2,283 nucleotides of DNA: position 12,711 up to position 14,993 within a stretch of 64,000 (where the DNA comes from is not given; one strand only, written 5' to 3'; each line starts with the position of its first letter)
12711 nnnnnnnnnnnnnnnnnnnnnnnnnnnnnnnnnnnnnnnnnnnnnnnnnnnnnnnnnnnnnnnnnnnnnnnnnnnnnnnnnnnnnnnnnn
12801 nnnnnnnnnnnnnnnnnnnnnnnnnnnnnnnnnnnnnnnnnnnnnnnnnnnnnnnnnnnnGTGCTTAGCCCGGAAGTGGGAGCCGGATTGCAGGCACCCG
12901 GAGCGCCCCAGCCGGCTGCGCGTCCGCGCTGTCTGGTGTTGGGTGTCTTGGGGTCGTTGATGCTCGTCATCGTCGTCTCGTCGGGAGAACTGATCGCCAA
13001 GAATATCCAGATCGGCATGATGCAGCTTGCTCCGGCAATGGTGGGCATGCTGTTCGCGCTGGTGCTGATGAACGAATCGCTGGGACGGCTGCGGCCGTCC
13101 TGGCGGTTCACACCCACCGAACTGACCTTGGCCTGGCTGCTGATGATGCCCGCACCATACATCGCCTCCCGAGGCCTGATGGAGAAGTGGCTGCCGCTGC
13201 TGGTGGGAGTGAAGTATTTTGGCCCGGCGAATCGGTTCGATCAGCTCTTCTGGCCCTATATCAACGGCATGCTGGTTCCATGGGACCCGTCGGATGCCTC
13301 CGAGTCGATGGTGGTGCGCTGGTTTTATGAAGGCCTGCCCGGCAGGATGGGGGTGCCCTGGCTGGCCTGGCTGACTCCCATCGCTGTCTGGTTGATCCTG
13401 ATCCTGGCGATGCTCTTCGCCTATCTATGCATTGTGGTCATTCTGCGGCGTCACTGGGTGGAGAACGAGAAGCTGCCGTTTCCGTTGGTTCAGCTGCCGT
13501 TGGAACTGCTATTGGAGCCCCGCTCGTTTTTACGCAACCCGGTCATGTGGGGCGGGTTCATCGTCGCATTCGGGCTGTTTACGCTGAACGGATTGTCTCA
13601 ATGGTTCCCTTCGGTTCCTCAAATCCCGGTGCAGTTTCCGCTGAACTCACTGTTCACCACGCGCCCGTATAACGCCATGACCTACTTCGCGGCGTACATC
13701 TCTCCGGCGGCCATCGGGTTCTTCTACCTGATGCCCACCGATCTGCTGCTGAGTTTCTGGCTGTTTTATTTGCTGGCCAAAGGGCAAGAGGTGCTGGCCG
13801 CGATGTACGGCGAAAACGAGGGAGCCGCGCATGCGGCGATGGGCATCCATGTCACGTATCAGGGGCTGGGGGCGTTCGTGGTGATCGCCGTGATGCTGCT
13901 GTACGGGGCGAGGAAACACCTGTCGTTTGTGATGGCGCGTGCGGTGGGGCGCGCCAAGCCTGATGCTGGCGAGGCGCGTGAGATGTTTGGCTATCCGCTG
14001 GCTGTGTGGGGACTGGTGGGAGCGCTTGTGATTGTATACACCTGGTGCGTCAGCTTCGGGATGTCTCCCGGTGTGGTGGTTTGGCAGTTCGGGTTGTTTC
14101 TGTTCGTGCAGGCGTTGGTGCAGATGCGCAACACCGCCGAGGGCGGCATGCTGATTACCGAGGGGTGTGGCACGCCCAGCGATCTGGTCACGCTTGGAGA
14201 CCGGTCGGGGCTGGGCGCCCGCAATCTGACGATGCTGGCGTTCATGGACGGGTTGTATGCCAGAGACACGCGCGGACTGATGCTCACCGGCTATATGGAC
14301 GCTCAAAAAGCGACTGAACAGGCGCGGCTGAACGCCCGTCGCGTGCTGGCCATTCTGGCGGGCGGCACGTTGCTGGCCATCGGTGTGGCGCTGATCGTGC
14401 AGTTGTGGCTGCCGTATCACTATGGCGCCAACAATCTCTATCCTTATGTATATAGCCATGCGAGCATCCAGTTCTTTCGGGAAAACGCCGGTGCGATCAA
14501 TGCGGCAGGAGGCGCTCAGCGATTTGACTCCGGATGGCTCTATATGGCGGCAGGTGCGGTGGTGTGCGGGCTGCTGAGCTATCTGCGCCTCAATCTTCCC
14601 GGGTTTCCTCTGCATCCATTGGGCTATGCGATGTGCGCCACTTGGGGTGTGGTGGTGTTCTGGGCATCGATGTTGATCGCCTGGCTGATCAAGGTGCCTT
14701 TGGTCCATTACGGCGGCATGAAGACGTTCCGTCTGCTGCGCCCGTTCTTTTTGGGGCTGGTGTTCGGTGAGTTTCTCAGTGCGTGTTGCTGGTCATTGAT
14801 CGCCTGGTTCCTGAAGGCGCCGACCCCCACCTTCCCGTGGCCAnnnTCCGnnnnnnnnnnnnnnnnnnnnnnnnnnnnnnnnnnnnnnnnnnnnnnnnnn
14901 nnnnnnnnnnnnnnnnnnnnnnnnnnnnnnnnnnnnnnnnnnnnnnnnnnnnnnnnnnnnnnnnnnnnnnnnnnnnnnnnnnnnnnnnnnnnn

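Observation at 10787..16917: Uncharacterised three-gene membrane module: soluble TIM-barrel-like protein, 661-aa polytopic membrane protein, DUF2723/GT-C-TPR protein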

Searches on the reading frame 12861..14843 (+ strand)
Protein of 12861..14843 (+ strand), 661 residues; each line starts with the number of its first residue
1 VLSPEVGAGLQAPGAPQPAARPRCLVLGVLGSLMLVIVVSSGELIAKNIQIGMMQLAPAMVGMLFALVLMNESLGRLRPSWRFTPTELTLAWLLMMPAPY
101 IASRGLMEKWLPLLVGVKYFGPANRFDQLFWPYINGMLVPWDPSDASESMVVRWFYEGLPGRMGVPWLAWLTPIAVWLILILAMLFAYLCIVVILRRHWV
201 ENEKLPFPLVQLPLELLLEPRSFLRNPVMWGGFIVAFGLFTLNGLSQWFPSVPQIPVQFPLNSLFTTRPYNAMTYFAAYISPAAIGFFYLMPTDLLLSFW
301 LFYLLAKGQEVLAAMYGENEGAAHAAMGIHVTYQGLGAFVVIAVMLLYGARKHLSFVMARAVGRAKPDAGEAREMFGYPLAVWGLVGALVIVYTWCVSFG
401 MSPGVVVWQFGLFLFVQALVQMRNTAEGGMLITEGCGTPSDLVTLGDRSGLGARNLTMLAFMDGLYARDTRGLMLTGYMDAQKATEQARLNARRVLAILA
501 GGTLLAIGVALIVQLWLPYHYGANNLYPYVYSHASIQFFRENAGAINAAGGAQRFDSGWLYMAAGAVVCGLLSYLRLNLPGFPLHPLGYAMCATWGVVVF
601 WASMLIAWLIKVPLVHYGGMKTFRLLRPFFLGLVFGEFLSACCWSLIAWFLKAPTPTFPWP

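Call 7: search_protein_families(library=pfam, proteins=[window:12861-14843:+], max_evalue=0.1)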
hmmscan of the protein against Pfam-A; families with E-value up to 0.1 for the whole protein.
window:12861-14843:+ (661 aa): 2 families
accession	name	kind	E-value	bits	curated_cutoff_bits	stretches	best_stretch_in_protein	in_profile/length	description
PF20581.3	DUF6785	-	1e-134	450.2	25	1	21-522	1-498/498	Family of unknown function (DUF6785)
PF20580.3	DUF6784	-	6.4e-29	100.5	26.4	1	559-655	1-97/101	Domain of unknown function (DUF6784)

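Call 8: search_protein_families(library=ncbifam, proteins=[window:12861-14843:+], max_evalue=0.1)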
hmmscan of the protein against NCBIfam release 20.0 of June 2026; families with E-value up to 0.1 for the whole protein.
window:12861-14843:+ (661 aa): 0 families

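Call 18: find_homologous_proteins(query=window:12861-14843:+)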
Query window:12861-14843:+ (661 aa): 208 proteins with E <= 0.001 among 8000 candidates; the best 120 are listed.
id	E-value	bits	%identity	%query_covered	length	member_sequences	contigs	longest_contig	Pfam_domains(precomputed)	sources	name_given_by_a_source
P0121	0.0e+0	1499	100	100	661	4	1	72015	PF20580.4,PF20581.4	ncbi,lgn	-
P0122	2.2e-268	910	62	95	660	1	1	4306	PF20580.4,PF20581.4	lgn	-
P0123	2.5e-268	910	63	95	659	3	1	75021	PF20580.4,PF20581.4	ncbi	-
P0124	7.1e-268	909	63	97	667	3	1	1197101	PF20580.4,PF20581.4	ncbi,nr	ncbi:MAG: hypothetical protein KatS3mg023_1460 [Armatimonadota bacterium]|nr:MAG: hypothetical prote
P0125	3.1e-262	890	61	98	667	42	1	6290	PF20580.4,PF20581.4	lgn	-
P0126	4.6e-262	890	60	98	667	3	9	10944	PF20580.4,PF20581.4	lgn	-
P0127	9.1e-262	889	60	100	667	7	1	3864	PF20580.4,PF20581.4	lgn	-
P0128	5.0e-260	883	61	97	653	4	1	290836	PF20580.4,PF20581.4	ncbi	ncbi:MAG: DUF6785 family protein [Armatimonadota bacterium]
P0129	8.2e-260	882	62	96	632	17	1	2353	PF20580.4,PF20581.4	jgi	jgi:hypothetical protein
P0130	2.2e-259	881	60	97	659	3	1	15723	PF20580.4,PF20581.4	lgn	-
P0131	6.3e-259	879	60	97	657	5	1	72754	PF20580.4,PF20581.4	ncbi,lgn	-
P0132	2.1e-258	877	60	97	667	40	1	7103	PF20580.4,PF20581.4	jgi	jgi:hypothetical protein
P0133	8.3e-258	875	60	95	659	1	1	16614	PF20580.4,PF20581.4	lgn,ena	-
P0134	2.8e-200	685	50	97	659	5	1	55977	PF20580.4,PF20581.4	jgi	jgi:hypothetical protein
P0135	1.6e-197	676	50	97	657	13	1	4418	PF20580.4,PF20581.4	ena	-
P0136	8.3e-196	671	50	97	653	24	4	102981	PF20580.4,PF20581.4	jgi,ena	jgi:hypothetical protein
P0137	3.7e-194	665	50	97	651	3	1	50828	PF20580.4,PF20581.4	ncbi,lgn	-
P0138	1.3e-193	663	49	98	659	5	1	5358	PF20580.4,PF20581.4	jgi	-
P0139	4.5e-193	661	47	98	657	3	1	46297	PF20580.4,PF20581.4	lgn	-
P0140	1.8e-190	653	48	98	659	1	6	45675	PF20580.4,PF20581.4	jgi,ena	-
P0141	7.9e-190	651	48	97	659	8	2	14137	PF20580.4,PF20581.4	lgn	-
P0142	6.8e-189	648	49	97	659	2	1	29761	PF20580.4,PF20581.4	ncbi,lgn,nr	ncbi:hypothetical protein HRbin15_02402 [bacterium HR15]|nr:hypothetical protein HRbin15_02402 [bact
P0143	6.5e-186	638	49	97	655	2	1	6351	PF20580.4,PF20581.4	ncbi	-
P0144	1.9e-182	626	48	96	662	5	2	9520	PF20580.4,PF20581.4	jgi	-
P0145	9.3e-182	624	49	95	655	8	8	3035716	PF20580.4,PF20581.4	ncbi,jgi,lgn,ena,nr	ncbi:MAG: hypothetical protein KatS3mg021_2232 [Fimbriimonadales bacterium]|jgi:hypothetical protein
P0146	2.1e-181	623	47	97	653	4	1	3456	PF20580.4,PF20581.4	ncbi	ncbi:MAG: hypothetical protein C4337_10505 [Armatimonadota bacterium]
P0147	1.8e-178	613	47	98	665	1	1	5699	PF20580.4,PF20581.4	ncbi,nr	ncbi:MAG: hypothetical protein NZ874_05340 [Fimbriimonadales bacterium]|nr:hypothetical protein [Fim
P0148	3.4e-178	612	47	97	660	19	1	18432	PF20580.4,PF20581.4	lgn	-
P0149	5.3e-178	612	47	99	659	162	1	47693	PF20580.4,PF20581.4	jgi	jgi:hypothetical protein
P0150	2.9e-177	609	46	98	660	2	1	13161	PF20580.4,PF20581.4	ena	-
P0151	3.4e-177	609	46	98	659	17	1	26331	PF20580.4,PF20581.4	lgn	-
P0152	1.5e-176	607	46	98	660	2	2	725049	PF20580.4,PF20581.4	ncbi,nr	ncbi:MAG: hypothetical protein KatS3mg020_0813 [Fimbriimonadales bacterium]|nr:MAG: hypothetical pro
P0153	2.2e-175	603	47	97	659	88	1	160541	PF20580.4,PF20581.4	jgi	jgi:hypothetical protein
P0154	4.8e-173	595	46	98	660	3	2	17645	PF20580.4,PF20581.4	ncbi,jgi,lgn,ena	-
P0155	2.9e-171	589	44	97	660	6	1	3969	PF20580.4,PF20581.4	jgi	jgi:hypothetical protein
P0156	2.0e-163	563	44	97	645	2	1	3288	PF20580.4,PF20581.4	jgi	jgi:hypothetical protein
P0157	2.0e-162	560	43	97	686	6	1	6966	PF20580.4,PF20581.4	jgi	jgi:hypothetical protein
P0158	1.1e-161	558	43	97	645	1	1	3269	PF20580.4,PF20581.4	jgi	jgi:hypothetical protein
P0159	8.0e-160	552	44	97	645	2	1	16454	PF20580.4,PF20581.4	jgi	-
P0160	5.6e-159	549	42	97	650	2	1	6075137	PF20580.4,PF20581.4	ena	-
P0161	3.4e-158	546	43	94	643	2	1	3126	PF20580.4,PF20581.4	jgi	jgi:hypothetical protein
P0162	4.1e-158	546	45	97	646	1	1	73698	PF20580.4,PF20581.4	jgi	jgi:uncharacterized protein DUF6785/uncharacterized protein DUF6784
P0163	1.5e-157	544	42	97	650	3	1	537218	PF20580.4,PF20581.4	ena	-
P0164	1.7e-157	544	41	97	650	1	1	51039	PF20580.4,PF20581.4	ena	-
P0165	1.7e-157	544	42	97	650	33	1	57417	PF20580.4,PF20581.4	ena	-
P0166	3.2e-157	543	41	97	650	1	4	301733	PF20580.4,PF20581.4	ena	-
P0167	4.0e-157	543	41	97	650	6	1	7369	PF20580.4,PF20581.4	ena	-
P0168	4.7e-157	542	42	97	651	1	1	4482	PF20580.4,PF20581.4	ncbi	-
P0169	5.2e-157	542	41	97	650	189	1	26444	PF20580.4,PF20581.4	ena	-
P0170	5.5e-157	542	41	97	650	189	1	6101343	PF20580.4,PF20581.4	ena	-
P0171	6.7e-157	542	41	97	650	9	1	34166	PF20580.4,PF20581.4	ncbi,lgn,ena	-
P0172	7.0e-157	542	43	97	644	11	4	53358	PF20580.4,PF20581.4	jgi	jgi:hypothetical protein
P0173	7.1e-157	542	41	97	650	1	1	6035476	PF20580.4,PF20581.4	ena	-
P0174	7.6e-157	542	41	97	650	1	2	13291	PF20580.4,PF20581.4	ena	-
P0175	8.1e-157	542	44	94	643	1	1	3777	PF20580.4,PF20581.4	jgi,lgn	-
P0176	1.0e-156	541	41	99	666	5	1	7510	PF20580.4,PF20581.4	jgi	jgi:hypothetical protein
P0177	1.4e-156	541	41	97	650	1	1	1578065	PF20580.4,PF20581.4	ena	-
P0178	2.3e-156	540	41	97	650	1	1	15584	PF20580.4,PF20581.4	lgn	-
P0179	3.0e-156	540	42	97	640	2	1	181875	PF20580.4,PF20581.4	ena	-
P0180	4.9e-156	539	43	94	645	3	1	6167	PF20580.4,PF20581.4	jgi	jgi:hypothetical protein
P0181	4.9e-156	539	44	94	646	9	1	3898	PF20580.4,PF20581.4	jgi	jgi:hypothetical protein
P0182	5.0e-156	539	41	97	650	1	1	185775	PF20580.4,PF20581.4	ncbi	-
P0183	7.4e-156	539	44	98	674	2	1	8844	PF20580.4,PF20581.4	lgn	-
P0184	8.3e-156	538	42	97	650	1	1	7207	PF20580.4,PF20581.4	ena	-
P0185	2.3e-155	537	41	97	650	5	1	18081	PF20580.4,PF20581.4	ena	-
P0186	1.4e-154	534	43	96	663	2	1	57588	PF20580.4,PF20581.4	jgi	jgi:hypothetical protein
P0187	2.2e-154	534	42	97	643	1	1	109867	PF20580.4,PF20581.4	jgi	jgi:hypothetical protein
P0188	3.1e-154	533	41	97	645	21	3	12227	PF20580.4,PF20581.4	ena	-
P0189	1.4e-153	531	42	97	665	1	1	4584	PF20580.4,PF20581.4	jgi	jgi:hypothetical protein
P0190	2.8e-153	530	43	97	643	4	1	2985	PF20580.4,PF20581.4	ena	-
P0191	7.6e-153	529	40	97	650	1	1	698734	PF20580.4,PF20581.4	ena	-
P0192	8.8e-153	528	41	97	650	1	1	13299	PF20580.4,PF20581.4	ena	-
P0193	2.8e-152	527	42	97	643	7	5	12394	PF20580.4,PF20581.4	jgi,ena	-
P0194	4.3e-152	526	41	97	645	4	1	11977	PF20580.4,PF20581.4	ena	-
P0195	4.3e-152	526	42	98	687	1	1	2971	PF20580.4,PF20581.4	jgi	jgi:Family of unknown function (DUF6785)/Domain of unknown function (DUF6784)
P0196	8.0e-152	525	41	97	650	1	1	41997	PF20580.4,PF20581.4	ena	-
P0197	1.9e-151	524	42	97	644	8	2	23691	PF20580.4,PF20581.4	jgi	jgi:hypothetical protein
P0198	2.7e-151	523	43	97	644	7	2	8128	PF20580.4,PF20581.4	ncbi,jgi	jgi:hypothetical protein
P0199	3.3e-151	523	42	97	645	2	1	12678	PF20580.4,PF20581.4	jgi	-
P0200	5.6e-151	522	44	95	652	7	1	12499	PF20580.4,PF20581.4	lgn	-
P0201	1.3e-150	521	44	95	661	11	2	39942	PF20580.4,PF20581.4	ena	-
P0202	2.7e-150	520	43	97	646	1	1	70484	PF20580.4,PF20581.4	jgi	jgi:hypothetical protein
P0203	5.2e-150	519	41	97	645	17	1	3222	PF20580.4,PF20581.4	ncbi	ncbi:MAG: DUF6785 family protein [Armatimonadota bacterium]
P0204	7.6e-149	515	40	97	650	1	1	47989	PF20580.4,PF20581.4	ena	-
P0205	1.7e-147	511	42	97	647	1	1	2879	PF20580.4,PF20581.4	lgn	-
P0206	2.2e-147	511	42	97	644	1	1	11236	PF20580.4,PF20581.4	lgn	-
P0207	2.9e-147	510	41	97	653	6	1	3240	PF20580.4,PF20581.4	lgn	-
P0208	4.8e-147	509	41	97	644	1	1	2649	PF20580.4,PF20581.4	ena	-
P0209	6.3e-147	509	39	97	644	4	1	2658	PF20580.4,PF20581.4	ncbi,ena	-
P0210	8.5e-147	509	39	97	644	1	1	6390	PF20580.4,PF20581.4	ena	-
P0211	1.7e-145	504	41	97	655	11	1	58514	PF20580.4,PF20581.4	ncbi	-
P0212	8.7e-145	502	42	97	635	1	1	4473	PF20580.4,PF20581.4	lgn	-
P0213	9.2e-145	502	41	94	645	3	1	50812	PF20580.4,PF20581.4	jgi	-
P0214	1.2e-143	498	40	94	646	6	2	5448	PF20580.4,PF20581.4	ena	-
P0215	1.3e-142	495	40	97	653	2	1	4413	PF20580.4,PF20581.4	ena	-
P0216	1.5e-142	495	40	98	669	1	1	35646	PF20580.4,PF20581.4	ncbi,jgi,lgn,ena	jgi:hypothetical protein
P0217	1.6e-142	494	40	97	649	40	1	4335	PF20580.4,PF20581.4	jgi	-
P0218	1.1e-141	492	42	95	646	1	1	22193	PF20580.4,PF20581.4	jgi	-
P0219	6.7e-141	489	39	94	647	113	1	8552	PF20580.4,PF20581.4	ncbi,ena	-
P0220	2.2e-140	487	39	97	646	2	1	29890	PF20580.4,PF20581.4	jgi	-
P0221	8.2e-140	485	38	97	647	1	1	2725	PF20580.4,PF20581.4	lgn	-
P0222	9.3e-139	482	38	98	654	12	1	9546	PF20580.4,PF20581.4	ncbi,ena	-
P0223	1.9e-138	481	41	97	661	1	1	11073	PF20580.4,PF20581.4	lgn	-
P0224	4.1e-138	480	39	94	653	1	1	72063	PF20580.4,PF20581.4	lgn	-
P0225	4.4e-138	480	39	97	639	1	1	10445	PF20580.4,PF20581.4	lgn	-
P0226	1.4e-137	478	39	98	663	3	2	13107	PF20580.4,PF20581.4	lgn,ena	-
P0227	3.5e-136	473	39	97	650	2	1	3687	PF20580.4,PF20581.4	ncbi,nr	ncbi:MAG: hypothetical protein M3Y56_07460 [Armatimonadota bacterium]|nr:hypothetical protein [Armat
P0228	9.5e-136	472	46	79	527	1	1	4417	PF20581.4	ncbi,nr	ncbi:MAG: hypothetical protein NZ556_01905, partial [Fimbriimonadales bacterium]|nr:hypothetical pro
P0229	4.9e-135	470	38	97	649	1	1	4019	PF20580.4,PF20581.4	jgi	jgi:hypothetical protein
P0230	1.2e-134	468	39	90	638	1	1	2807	PF20580.4,PF20581.4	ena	-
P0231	1.4e-134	468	43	87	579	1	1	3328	PF20580.4,PF20581.4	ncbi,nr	ncbi:MAG: hypothetical protein QHJ73_08460, partial [Armatimonadota bacterium]|nr:hypothetical prote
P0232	1.7e-134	468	38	97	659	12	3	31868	PF20580.4,PF20581.4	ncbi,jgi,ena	-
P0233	4.1e-134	467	40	99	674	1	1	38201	PF20580.4,PF20581.4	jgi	jgi:hypothetical protein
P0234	1.3e-133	465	39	97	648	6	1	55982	PF20580.4,PF20581.4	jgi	-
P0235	2.4e-133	464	40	94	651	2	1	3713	PF20580.4,PF20581.4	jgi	jgi:hypothetical protein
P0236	1.1e-132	462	38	98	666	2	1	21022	PF20580.4,PF20581.4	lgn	-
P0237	1.4e-132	462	38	94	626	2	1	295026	PF20580.4,PF20581.4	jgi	-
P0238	3.8e-132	460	38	97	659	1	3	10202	PF20580.4,PF20581.4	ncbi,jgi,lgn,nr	ncbi:hypothetical protein FJZ36_16065 [Candidatus Poribacteria bacterium]|nr:hypothetical protein [C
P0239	1.0e-131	459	38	99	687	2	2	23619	PF20580.4,PF20581.4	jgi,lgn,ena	-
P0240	2.3e-131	458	39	97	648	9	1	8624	PF20580.4,PF20581.4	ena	-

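Call 19: find_encoding_contigs(protein=P0124, flank=10000, max_places=1)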
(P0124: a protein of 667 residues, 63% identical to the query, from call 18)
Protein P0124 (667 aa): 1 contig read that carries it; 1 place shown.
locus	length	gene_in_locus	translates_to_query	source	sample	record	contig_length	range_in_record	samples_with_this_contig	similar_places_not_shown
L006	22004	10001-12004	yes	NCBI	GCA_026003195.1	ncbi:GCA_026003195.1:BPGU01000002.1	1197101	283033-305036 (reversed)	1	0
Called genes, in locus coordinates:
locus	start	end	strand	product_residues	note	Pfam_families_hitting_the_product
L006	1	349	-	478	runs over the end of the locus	PF01943:Polysacc_synt, PF13440:Polysacc_synt_3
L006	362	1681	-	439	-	PF02706:Wzz, PF13807:GNVR (weak)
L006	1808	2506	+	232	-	PF12740:PETase, PF07224:Chlorophyllase (weak), PF01738:DLH, PF12146:Hydrolase_4 (faint), PF00326:Peptidase_S9 (faint), PF08840:BAAT_C (faint), PF02230:Abhydrolase_2 (weak)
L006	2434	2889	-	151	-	-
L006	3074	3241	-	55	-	-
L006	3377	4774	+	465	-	PF03629:SASA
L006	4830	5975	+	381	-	PF01555:N6_N4_Mtase, PF18755:RAMA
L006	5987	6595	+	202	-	PF01174:SNO, PF03575:Peptidase_S51, PF07685:GATase_3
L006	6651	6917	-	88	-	PF00196:GerE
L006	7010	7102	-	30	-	-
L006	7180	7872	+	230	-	PF01996:F420_ligase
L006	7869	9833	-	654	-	PF12439:GDE_N, PF06202:GDE_C, PF22422:MGH1-like_GH (weak)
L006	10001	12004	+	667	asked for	PF20581:DUF6785, PF20580:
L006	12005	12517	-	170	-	-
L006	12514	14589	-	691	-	PF13089:PP_kinase_N, PF02503:PP_kinase, PF17941:PP_kinase_C_1, PF13091:PLDc_2 (faint), PF13090:PP_kinase_C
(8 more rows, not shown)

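Call 20: find_encoding_contigs(protein=P0145, flank=10000, max_places=1)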
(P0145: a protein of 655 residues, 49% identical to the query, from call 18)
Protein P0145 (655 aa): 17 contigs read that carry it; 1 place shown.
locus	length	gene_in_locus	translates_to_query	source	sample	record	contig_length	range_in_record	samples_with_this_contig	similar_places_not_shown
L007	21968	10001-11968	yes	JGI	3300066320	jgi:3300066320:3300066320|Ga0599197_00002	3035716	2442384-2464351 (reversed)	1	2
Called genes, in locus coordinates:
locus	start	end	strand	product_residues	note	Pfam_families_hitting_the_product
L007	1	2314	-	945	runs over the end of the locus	PF02463:SMC_N, PF13175:AAA_15, PF13304:AAA_21 (weak), PF13476:AAA_23 (faint), PF13514:AAA_27, PF13555:AAA_29 (weak), PF02463:SMC_N (weak), PF13558:SbcC_Walker_B (weak)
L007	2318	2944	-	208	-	-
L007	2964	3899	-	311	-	PF00890:FAD_binding_2 (faint), PF01134:GIDA (faint), PF01266:DAO (faint), PF03486:HI0933_like (faint), PF07992:Pyr_redox_2, PF13738:Pyr_redox_3, PF00070:Pyr_redox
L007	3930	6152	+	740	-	PF17900:Peptidase_M1_N, PF01433:Peptidase_M1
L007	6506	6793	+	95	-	PF00166:Cpn10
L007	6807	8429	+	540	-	PF00118:Cpn60_TCP1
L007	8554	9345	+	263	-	PF07963:N_methyl, PF07596:SBP_bac_10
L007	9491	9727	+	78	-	-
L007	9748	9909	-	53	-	-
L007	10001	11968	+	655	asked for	PF20581:DUF6785, PF20580:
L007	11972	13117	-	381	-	PF01053:Cys_Met_Meta_PP, PF00155:Aminotran_1_2 (weak), PF00266:Aminotran_5 (weak)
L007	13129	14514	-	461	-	PF00291:PALP, PF00571:CBS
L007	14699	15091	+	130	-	-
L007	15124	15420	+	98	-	PF07589:PEP_exosort_dom (weak)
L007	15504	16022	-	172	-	PF01548:DEDD_Tnp_IS110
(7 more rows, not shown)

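Call 21: find_encoding_contigs(protein=P0160, flank=10000, max_places=1)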
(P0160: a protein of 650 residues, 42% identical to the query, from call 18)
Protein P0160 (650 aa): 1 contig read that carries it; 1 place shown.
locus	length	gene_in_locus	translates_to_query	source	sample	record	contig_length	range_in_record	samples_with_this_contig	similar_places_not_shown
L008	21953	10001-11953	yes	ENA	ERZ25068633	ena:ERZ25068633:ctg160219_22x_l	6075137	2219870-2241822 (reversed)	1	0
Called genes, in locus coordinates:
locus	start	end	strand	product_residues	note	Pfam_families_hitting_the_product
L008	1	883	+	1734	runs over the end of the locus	PF00028:Cadherin, PF00028:Cadherin, PF00028:Cadherin, PF00028:Cadherin, PF12799:LRR_4, PF23598:LRR_14, PF12799:LRR_4, PF12799:LRR_4, +21 more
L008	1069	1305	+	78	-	PF00578:AhpC-TSA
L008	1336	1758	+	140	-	PF00578:AhpC-TSA, PF08534:Redoxin (faint), PF00578:AhpC-TSA (weak)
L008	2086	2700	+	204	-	-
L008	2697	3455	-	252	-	-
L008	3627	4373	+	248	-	PF20772:TACO1_YebC_N, PF01709:Transcrip_reg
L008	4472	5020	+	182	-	PF02075:RuvC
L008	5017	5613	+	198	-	PF01330:RuvA_N, PF14520:HHH_5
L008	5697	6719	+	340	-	PF01078:Mg_chelatase (faint), PF05496:RuvB_N, PF00004:AAA, PF07728:AAA_5 (weak), PF17864:AAA_lid_4, PF05491:WHD_RuvB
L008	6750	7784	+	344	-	PF02547:Queuosine_synth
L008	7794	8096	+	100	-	PF02699:YajC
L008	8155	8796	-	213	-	PF04962:KduI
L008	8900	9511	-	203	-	PF02545:Maf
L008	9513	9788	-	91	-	-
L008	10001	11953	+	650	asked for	PF20581:DUF6785, PF20580:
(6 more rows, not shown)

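Call 26: find_encoding_contigs(protein=P0123, flank=10000, max_places=1)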
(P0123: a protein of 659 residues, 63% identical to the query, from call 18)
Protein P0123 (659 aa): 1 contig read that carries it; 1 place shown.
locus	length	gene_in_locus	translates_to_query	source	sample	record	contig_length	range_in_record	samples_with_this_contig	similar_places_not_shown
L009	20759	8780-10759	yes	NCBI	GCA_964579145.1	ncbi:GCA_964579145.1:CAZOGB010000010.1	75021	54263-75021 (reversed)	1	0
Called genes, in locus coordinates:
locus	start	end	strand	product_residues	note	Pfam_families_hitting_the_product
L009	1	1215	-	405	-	?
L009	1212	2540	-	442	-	PF02706:Wzz, PF13807:GNVR (faint)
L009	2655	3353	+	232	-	PF12740:PETase, PF01738:DLH, PF12146:Hydrolase_4 (faint), PF00326:Peptidase_S9 (faint), PF02230:Abhydrolase_2 (weak), PF08840:BAAT_C (faint)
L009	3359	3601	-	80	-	-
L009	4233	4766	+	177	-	-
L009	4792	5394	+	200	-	PF07685:GATase_3, PF01174:SNO, PF03575:Peptidase_S51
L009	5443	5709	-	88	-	PF00196:GerE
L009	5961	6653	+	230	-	PF01996:F420_ligase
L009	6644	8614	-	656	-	PF12439:GDE_N, PF06202:GDE_C, PF22422:MGH1-like_GH (faint)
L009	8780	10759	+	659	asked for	PF20581:DUF6785, PF20580:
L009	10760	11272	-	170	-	-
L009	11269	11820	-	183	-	-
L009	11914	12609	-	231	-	PF20582:UPF0758_N, PF14520:HHH_5 (weak), PF04002:RadC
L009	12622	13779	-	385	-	PF01408:GFO_IDH_MocA, PF02894:GFO_IDH_MocA_C, PF22725:GFO_IDH_MocA_C3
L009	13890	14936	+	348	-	PF03462:PCRF, PF00472:RF-1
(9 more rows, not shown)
